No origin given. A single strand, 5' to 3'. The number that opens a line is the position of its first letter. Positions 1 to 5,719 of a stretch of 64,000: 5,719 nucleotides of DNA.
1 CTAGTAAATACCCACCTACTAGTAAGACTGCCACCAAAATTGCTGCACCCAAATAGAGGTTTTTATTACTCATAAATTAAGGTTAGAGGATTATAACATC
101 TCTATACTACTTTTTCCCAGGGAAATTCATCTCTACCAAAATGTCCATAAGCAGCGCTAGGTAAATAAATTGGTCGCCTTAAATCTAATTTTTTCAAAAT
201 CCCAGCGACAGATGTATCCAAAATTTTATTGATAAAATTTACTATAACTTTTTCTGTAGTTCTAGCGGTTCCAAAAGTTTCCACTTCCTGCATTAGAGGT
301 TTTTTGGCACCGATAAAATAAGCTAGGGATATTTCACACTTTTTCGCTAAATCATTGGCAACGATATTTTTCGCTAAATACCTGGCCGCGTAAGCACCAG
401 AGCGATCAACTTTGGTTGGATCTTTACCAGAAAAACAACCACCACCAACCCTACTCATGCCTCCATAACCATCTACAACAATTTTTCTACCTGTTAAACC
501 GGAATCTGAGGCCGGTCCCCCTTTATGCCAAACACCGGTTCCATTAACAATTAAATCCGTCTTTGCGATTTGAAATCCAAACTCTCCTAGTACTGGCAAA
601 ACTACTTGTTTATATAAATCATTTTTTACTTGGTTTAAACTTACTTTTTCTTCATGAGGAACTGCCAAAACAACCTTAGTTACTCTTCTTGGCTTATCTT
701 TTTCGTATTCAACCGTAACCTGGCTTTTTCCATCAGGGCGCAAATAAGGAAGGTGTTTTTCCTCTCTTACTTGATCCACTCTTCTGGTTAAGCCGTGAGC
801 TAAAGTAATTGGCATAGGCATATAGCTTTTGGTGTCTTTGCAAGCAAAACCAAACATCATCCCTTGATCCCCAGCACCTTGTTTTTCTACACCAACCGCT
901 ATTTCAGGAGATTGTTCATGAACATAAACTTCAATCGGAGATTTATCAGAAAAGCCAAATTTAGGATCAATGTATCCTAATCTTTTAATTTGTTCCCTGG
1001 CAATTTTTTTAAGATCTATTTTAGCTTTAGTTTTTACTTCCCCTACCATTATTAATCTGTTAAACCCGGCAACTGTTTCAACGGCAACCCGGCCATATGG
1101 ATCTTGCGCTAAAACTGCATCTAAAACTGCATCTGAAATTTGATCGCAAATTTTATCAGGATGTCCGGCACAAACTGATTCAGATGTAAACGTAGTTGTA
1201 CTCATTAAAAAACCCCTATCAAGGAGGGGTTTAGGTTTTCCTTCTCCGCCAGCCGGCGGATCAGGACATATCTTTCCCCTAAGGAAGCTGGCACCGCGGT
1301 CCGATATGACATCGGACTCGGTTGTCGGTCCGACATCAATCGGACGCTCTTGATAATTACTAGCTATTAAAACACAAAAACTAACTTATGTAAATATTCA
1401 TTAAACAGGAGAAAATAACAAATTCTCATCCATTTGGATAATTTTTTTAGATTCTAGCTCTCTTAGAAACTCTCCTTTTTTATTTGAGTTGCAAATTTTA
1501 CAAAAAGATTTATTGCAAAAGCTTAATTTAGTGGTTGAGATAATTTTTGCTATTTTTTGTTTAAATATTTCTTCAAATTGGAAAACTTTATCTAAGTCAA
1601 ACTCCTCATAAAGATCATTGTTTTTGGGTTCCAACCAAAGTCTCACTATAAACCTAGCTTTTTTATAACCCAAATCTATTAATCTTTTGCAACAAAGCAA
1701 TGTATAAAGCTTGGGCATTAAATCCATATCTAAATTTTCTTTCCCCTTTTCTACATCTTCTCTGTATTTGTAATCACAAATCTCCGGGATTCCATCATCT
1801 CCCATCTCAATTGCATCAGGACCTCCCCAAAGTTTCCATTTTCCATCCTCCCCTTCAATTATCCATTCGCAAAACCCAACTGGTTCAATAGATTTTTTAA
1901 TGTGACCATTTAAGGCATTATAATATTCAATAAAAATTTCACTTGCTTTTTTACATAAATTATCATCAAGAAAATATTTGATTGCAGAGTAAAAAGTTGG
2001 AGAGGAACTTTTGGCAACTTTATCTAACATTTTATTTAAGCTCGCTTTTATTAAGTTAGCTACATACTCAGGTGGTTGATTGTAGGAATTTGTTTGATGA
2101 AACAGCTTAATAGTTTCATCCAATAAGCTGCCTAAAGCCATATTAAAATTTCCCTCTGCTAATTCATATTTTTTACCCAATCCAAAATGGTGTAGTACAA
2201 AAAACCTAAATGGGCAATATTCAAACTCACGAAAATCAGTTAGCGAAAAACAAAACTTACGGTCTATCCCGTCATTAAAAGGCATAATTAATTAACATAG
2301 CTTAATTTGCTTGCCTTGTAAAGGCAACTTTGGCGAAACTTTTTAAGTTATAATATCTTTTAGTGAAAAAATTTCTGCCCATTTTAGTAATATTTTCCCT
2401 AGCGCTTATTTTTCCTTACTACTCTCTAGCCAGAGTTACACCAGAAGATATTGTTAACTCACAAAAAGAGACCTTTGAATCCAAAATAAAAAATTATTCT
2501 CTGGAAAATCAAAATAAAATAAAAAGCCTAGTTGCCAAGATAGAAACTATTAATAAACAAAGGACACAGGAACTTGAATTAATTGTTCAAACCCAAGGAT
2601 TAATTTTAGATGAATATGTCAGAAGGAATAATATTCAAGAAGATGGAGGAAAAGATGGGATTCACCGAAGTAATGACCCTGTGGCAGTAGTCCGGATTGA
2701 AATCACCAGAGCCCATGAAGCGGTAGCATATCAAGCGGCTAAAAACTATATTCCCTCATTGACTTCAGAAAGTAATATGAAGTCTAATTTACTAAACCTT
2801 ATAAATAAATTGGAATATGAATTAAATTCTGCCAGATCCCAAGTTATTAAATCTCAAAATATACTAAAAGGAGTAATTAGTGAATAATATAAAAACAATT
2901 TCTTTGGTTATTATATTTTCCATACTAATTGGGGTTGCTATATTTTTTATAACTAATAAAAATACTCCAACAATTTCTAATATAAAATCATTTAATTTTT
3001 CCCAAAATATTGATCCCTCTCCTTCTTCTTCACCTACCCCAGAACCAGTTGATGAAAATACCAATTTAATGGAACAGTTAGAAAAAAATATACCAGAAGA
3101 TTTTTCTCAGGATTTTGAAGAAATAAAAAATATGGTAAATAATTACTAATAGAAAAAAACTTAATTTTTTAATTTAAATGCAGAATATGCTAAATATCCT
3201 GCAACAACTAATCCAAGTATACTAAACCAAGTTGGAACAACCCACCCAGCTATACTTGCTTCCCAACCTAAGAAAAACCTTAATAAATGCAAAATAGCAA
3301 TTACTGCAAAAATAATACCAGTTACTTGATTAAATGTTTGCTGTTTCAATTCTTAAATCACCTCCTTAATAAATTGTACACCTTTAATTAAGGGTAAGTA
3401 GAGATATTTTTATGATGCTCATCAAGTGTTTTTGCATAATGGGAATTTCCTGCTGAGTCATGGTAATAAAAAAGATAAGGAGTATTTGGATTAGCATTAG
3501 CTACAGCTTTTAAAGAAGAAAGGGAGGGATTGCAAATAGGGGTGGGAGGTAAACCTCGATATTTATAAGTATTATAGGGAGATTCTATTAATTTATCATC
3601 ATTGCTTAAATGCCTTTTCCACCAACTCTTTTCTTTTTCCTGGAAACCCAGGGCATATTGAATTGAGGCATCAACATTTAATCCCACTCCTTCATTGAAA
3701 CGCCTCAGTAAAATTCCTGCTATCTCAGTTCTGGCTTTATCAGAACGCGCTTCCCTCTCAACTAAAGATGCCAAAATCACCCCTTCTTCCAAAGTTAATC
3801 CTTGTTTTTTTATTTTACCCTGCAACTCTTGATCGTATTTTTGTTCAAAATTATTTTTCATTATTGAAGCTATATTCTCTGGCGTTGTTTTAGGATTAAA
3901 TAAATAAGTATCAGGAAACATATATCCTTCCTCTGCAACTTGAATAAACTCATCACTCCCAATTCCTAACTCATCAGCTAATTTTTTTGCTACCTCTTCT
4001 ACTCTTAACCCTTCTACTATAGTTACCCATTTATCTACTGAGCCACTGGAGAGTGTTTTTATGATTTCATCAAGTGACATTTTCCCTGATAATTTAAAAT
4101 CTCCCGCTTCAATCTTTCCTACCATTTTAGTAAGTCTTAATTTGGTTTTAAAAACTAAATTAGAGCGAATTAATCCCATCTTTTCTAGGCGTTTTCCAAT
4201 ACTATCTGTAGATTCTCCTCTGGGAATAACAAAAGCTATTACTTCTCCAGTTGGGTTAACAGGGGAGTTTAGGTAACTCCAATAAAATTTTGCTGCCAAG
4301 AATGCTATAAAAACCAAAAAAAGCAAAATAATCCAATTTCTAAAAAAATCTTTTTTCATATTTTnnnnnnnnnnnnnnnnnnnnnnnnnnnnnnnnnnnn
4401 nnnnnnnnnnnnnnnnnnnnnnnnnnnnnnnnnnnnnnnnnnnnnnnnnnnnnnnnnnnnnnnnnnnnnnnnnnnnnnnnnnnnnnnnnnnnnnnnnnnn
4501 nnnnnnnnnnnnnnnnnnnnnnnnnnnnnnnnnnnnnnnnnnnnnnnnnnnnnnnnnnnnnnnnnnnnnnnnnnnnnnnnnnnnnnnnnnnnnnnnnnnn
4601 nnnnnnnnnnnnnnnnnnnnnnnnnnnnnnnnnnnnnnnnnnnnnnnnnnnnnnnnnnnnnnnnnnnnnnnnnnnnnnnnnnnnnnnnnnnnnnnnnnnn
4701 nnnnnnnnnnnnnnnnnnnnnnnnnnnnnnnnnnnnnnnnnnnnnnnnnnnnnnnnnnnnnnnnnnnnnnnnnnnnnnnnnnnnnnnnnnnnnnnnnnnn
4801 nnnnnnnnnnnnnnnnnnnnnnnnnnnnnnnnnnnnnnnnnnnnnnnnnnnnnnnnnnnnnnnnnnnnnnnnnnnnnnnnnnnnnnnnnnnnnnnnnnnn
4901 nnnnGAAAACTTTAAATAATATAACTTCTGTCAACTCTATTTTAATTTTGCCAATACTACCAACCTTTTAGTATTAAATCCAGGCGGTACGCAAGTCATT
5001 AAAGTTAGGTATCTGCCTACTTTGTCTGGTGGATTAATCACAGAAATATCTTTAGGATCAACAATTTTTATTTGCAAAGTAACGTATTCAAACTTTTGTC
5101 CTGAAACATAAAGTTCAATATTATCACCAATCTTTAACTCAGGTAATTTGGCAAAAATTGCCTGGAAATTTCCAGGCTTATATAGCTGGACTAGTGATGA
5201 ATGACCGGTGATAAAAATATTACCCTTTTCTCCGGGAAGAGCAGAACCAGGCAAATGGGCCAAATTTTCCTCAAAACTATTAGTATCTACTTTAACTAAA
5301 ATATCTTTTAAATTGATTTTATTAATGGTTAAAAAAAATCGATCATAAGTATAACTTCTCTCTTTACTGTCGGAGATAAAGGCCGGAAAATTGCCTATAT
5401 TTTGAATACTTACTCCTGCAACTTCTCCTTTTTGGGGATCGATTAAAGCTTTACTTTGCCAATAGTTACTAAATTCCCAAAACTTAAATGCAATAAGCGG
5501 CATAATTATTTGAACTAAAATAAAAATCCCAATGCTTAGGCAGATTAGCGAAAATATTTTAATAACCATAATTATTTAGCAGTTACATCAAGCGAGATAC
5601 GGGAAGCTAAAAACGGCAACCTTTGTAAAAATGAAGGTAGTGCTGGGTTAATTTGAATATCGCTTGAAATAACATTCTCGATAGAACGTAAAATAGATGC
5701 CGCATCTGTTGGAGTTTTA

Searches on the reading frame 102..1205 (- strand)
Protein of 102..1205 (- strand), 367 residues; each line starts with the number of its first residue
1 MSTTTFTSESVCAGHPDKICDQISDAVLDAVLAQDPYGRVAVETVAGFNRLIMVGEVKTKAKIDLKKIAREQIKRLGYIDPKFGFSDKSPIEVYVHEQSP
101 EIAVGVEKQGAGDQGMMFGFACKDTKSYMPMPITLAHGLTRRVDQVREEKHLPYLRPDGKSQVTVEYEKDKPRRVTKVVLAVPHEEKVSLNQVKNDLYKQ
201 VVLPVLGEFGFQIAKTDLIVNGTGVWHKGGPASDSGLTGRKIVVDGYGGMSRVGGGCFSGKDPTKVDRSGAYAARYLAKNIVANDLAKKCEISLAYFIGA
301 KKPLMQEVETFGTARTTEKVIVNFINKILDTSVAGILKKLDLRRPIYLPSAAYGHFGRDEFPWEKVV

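Call 71: search_protein_families(library=pfam, proteins=[window:102-1205:-], max_evalue=0.00001)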
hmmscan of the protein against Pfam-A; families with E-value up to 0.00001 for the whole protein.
window:102-1205:- (367 aa): 3 families
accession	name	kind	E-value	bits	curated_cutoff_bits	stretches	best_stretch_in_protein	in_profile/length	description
PF02773.21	S-AdoMet_synt_C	-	3.1e-58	196.1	25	1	229-365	2-138/138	S-adenosylmethionine synthetase, C-terminal domain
PF02772.21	S-AdoMet_synt_M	-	3e-41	140.7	29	1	108-224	1-118/120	S-adenosylmethionine synthetase, central domain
PF00438.25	S-AdoMet_synt_N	-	2e-34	118.5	33.1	1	4-100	2-99/99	S-adenosylmethionine synthetase, N-terminal domain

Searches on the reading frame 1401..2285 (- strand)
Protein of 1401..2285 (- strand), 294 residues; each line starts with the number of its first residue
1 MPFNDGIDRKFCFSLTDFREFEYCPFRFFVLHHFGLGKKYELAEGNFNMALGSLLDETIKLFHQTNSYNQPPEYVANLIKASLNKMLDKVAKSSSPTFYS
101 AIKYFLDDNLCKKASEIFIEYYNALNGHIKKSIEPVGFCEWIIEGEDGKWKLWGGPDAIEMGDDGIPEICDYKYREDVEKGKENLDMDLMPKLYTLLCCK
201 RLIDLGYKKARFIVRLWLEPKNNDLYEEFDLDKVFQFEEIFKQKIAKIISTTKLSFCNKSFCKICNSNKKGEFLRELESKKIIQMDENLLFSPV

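Call 71: search_protein_families(library=pfam, proteins=[window:1401-2285:-], max_evalue=0.00001)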
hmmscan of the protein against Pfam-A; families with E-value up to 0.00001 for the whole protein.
window:1401-2285:- (294 aa): 1 family
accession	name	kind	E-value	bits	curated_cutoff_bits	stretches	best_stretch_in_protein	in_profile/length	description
PF12705.13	PDDEXK_1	-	3e-15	57.3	22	1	13-266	2-241/247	PD-(D/E)XK nuclease superfamily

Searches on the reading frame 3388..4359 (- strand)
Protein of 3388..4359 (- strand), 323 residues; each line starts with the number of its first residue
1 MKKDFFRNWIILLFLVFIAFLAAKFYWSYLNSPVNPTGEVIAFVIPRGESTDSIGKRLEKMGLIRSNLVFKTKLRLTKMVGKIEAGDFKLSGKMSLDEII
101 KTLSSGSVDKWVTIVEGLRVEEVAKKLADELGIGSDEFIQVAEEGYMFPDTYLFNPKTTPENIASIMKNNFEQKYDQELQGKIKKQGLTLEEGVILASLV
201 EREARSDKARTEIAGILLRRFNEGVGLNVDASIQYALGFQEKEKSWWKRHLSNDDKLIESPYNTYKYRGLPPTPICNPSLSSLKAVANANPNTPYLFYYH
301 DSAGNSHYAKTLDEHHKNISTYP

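Call 34: search_protein_families(library=pfam, proteins=[window:3388-4359:-], max_evalue=0.00001)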
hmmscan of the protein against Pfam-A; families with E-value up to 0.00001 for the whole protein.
window:3388-4359:- (323 aa): 1 family
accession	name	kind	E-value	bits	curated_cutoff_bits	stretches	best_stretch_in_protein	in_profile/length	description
PF02618.21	YceG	-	4.3e-76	256.4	32.4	1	43-320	1-274/275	YceG-like family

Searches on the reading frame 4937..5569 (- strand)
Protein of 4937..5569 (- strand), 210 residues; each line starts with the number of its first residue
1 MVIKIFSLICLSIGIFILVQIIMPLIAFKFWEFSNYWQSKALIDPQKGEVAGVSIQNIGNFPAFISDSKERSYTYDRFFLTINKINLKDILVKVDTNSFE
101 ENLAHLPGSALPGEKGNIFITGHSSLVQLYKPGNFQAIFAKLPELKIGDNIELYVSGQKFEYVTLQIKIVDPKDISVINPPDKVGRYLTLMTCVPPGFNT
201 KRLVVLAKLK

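Call 71: search_protein_families(library=pfam, proteins=[window:4937-5569:-], max_evalue=0.00001)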
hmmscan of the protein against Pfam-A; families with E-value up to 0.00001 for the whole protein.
window:4937-5569:- (210 aa): 1 family
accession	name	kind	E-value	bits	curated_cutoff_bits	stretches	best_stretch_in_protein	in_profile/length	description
PF04203.18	Sortase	-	1.9e-22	79.7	26.6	1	80-209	1-124/125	Sortase domain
